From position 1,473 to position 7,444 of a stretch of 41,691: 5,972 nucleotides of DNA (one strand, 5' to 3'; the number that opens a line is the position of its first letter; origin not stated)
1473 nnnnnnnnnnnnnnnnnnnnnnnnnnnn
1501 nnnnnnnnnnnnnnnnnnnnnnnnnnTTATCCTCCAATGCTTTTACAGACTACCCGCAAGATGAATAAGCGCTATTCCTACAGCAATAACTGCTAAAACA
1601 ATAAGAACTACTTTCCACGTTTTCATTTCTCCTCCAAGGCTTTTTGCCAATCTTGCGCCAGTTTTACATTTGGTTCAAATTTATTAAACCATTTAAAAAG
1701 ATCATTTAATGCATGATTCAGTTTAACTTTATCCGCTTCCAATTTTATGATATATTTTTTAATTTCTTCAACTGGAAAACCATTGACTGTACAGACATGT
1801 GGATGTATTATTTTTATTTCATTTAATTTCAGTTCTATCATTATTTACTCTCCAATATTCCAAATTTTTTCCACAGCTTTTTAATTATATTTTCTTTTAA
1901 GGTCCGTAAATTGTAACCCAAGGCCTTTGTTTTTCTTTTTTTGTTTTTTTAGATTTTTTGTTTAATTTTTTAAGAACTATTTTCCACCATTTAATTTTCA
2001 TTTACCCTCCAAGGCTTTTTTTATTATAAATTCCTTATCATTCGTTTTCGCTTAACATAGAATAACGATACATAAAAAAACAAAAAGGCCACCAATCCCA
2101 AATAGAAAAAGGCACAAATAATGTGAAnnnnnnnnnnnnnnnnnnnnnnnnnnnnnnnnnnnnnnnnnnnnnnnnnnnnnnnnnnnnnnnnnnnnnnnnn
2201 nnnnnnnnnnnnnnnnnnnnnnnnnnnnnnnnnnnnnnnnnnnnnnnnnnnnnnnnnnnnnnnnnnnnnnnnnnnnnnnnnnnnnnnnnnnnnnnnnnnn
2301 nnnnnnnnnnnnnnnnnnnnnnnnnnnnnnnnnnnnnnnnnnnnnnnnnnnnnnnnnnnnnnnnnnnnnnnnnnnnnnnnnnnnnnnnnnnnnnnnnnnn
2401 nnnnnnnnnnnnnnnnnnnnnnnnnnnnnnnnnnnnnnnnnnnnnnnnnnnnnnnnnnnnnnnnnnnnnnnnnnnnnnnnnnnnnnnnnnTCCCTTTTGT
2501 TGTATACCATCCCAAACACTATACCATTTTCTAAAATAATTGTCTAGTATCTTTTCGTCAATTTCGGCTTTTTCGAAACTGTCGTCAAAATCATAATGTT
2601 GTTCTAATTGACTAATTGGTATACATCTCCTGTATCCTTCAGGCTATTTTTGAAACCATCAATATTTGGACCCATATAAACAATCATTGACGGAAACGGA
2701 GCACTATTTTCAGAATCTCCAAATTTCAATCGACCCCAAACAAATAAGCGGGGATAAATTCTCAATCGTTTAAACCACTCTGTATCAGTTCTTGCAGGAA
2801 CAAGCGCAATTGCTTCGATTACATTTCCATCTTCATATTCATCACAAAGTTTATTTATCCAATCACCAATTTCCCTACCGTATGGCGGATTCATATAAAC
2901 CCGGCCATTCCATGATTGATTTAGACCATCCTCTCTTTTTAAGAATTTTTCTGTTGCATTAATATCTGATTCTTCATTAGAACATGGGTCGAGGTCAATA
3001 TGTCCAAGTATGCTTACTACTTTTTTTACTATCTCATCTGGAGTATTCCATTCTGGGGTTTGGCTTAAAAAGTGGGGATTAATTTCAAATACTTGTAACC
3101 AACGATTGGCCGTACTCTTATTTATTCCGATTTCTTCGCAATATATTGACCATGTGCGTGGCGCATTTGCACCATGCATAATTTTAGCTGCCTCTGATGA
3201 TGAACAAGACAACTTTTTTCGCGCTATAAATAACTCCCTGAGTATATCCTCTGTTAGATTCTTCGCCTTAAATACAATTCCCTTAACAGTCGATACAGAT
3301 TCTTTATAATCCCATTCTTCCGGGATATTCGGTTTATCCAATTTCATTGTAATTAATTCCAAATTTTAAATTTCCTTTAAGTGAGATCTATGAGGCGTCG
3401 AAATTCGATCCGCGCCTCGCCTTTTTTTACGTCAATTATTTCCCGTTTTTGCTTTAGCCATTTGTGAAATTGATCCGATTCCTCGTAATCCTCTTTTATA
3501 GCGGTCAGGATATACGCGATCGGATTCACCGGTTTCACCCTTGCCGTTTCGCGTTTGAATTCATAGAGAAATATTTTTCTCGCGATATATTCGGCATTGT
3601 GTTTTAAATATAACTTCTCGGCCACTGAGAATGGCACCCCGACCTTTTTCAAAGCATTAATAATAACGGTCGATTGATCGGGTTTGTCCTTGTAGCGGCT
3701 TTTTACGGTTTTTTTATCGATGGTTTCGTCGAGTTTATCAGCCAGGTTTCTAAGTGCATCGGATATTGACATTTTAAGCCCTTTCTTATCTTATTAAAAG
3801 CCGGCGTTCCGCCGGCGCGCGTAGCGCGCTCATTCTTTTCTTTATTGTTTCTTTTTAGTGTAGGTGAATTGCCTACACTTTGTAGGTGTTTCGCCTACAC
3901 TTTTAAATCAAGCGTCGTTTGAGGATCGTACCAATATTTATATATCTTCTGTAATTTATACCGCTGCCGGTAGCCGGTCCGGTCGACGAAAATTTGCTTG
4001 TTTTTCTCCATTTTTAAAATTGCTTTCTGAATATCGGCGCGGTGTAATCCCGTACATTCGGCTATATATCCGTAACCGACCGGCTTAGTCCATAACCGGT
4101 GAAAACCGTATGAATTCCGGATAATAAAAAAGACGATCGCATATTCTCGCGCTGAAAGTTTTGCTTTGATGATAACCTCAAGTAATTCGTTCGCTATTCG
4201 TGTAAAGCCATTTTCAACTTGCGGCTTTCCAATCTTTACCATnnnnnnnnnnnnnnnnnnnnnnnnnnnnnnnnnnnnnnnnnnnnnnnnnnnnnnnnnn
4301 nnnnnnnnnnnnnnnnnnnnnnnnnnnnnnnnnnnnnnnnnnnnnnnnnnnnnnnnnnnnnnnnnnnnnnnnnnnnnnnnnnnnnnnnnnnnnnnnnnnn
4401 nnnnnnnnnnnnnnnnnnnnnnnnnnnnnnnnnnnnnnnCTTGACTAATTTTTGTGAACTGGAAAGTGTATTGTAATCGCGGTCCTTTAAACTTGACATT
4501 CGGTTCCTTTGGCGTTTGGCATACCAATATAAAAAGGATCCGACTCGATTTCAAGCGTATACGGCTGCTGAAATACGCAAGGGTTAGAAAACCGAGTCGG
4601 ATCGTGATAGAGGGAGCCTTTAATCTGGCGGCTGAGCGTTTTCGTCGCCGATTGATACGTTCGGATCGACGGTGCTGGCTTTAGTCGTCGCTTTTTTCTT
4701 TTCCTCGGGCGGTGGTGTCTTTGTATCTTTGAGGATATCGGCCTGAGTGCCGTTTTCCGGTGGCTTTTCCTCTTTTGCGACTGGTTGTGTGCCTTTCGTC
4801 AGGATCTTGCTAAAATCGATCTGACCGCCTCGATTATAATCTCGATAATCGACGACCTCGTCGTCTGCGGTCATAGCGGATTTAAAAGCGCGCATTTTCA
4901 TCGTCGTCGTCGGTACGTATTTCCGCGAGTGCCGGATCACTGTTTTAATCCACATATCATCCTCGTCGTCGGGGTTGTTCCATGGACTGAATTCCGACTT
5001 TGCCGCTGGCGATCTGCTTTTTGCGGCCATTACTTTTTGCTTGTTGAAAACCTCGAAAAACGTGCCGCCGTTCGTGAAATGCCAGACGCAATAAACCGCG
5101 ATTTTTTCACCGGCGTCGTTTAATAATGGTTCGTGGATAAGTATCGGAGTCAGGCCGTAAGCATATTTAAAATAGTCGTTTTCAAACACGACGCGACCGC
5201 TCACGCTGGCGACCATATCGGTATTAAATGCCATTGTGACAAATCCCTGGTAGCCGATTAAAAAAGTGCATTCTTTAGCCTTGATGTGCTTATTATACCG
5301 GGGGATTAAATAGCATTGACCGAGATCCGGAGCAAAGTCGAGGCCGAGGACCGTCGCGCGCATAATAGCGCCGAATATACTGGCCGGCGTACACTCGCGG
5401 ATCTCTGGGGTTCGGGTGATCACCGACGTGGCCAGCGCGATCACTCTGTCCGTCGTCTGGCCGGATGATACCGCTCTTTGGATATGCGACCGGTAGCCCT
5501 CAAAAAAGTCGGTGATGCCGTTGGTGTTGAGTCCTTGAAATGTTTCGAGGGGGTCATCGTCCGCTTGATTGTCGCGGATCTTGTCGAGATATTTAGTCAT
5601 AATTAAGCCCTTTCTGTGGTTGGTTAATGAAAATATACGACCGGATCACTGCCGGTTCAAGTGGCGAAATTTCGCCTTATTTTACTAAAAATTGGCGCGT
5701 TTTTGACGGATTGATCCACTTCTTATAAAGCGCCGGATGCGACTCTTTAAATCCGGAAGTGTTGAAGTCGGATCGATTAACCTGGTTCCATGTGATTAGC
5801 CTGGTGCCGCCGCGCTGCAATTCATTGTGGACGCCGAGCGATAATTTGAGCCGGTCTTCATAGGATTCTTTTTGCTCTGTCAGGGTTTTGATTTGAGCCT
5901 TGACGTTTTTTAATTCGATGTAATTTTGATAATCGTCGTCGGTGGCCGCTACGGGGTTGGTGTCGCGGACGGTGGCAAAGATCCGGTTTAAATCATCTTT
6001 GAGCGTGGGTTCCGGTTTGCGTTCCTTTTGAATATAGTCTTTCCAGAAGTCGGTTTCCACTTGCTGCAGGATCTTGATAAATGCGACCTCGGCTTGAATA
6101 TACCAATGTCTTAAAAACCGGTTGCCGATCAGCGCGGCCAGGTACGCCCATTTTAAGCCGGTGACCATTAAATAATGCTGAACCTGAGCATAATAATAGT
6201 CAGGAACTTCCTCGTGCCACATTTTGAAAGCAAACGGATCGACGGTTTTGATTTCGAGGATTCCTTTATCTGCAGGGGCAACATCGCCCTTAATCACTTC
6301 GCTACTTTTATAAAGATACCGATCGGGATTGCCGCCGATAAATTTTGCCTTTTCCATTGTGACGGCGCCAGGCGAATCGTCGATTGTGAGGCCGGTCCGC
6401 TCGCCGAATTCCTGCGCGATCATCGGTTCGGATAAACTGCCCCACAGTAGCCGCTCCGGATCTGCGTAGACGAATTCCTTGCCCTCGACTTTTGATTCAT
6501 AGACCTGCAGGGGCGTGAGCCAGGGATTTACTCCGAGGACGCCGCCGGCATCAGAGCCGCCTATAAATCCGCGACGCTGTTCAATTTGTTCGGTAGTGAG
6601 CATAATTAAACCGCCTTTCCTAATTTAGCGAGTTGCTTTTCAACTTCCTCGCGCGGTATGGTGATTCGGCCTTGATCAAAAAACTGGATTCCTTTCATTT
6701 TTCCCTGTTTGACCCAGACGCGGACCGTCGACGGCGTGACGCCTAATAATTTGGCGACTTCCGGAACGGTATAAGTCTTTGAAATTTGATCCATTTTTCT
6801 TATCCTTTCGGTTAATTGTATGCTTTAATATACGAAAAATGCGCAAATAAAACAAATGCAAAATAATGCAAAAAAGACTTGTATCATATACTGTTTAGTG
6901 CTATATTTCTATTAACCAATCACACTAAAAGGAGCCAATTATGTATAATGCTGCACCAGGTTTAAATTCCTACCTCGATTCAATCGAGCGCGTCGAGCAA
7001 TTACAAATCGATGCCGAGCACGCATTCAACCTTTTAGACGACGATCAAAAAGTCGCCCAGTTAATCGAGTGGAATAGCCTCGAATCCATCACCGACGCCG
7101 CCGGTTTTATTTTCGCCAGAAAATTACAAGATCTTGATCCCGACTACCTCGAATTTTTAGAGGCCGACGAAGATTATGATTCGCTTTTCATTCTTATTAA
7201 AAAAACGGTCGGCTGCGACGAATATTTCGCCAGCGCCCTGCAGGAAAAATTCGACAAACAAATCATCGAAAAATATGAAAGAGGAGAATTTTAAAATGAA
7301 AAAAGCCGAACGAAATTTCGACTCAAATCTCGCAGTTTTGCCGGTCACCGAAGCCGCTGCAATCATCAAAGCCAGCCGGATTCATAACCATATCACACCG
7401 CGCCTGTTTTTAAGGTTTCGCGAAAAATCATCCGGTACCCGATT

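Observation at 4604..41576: Perfect 18-mer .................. dispersed at module boundaries, always in the sense of the downstream genes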

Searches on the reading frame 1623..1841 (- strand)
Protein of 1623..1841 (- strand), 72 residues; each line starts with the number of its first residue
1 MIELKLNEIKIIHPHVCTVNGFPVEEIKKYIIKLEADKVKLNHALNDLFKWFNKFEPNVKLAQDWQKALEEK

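Call 32: search_protein_families(library=pfam, proteins=[window:1623-1841:-], max_evalue=0.05)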
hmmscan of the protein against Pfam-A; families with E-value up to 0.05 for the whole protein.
window:1623-1841:- (72 aa): 1 family
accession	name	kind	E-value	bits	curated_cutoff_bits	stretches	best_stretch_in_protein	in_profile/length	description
PF24126.1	DUF7394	-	0.035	14.8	27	1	49-60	25-36/65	Family of unknown function (DUF7394)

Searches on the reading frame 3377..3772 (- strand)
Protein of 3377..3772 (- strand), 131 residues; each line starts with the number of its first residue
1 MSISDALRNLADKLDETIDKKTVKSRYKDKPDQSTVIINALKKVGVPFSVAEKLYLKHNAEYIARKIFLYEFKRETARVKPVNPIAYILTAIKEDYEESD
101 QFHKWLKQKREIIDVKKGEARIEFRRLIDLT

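Call 32: search_protein_families(library=pfam, proteins=[window:3377-3772:-], max_evalue=0.05)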
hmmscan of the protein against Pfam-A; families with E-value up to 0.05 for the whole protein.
window:3377-3772:- (131 aa): 0 families

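Call 62: search_protein_families(library=ncbifam, proteins=[window:3377-3772:-], max_evalue=0.1)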
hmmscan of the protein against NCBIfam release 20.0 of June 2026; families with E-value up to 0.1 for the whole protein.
window:3377-3772:- (131 aa): 0 families

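Call 78: search_dna_similar(query=window:3377-3772:-, collection=phages, mode=protein, max_evalue=0.01, max_rows=8)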
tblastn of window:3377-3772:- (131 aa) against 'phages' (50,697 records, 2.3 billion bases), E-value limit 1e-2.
No match.

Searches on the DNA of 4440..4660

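Call 60: search_rna_families(source=window, start=4440, end=4660, threshold=evalue, max_evalue=10)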
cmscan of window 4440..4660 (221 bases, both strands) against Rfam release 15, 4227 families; matches with E-value up to 10: 1.
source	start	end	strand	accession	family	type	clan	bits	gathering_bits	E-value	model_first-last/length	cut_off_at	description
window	4532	4610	-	RF02497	Atu_C10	Gene; sRNA;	-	19.2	60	0.11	1-89/89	no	Rhizobiales sRNA Atu_C10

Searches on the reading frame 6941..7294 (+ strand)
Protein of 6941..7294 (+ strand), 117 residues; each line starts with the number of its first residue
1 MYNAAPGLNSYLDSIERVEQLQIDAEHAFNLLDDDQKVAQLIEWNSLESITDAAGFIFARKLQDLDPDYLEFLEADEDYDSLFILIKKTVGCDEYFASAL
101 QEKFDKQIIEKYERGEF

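Call 33: search_protein_families(library=pfam, proteins=[window:6941-7294:+], max_evalue=0.05)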
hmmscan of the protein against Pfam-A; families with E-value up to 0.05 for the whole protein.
window:6941-7294:+ (117 aa): 0 families

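Call 62: search_protein_families(library=ncbifam, proteins=[window:6941-7294:+], max_evalue=0.1)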
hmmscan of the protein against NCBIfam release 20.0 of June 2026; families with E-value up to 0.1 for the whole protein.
window:6941-7294:+ (117 aa): 0 families

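Call 79: search_dna_similar(query=window:6941-7294:+, collection=phages, mode=protein, max_evalue=0.01, max_rows=8)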
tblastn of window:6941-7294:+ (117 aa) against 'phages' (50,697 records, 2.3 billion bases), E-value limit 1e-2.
No match.
